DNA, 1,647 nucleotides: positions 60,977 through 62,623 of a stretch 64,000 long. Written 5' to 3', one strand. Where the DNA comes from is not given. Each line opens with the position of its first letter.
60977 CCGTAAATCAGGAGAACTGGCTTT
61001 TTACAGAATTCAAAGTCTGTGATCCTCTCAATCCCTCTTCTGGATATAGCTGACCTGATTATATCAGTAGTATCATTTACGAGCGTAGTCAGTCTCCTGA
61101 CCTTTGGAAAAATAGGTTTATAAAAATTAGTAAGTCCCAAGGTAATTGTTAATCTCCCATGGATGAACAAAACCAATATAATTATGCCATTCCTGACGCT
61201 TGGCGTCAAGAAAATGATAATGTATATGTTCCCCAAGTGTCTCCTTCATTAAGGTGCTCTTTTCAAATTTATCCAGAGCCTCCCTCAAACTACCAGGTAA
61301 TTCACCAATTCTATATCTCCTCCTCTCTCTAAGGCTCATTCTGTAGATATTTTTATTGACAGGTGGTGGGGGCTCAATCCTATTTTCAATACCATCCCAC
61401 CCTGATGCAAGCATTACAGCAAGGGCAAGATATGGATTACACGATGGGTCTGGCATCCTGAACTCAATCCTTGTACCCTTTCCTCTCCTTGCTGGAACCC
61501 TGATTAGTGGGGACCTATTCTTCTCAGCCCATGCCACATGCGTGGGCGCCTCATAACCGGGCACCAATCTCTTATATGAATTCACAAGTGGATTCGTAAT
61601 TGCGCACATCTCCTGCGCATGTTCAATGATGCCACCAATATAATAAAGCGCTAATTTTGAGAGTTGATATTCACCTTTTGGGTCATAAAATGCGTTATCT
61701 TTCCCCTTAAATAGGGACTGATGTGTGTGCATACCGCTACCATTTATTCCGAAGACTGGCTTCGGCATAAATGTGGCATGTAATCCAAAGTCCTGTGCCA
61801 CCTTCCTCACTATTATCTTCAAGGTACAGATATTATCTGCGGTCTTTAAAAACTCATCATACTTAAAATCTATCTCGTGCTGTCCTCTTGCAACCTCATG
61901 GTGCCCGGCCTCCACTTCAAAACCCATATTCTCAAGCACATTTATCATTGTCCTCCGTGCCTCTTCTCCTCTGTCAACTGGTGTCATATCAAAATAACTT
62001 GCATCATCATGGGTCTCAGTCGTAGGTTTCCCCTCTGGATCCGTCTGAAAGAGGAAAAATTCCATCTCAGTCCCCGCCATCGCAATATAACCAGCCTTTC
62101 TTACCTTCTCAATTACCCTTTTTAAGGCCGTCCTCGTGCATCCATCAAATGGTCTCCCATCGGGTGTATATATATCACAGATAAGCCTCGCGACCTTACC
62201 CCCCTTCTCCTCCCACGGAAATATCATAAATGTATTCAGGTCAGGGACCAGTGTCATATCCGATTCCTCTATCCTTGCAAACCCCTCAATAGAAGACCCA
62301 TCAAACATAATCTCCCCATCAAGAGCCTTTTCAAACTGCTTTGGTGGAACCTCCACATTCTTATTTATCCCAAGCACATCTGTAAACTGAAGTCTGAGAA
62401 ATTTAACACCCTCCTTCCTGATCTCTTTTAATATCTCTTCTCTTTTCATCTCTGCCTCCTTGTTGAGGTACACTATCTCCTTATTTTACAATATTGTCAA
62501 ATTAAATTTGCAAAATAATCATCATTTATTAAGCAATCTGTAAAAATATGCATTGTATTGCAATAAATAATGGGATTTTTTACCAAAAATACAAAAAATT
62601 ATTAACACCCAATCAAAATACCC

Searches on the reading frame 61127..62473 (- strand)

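Call 78: search_protein_families(library=pfam, proteins=[window:61127-62473:-], max_evalue=0.00001)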
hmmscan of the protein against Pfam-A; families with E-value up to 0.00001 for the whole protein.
window:61127-62473:- (448 aa): 2 families
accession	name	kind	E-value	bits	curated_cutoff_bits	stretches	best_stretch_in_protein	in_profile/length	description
PF00120.29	Gln-synt_C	-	2.8e-135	451.3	24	1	111-444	2-344/344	Glutamine synthetase, catalytic domain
PF03951.24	Gln-synt_N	-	1.7e-32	111.3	33.4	1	23-104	2-82/82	Glutamine synthetase, beta-Grasp domain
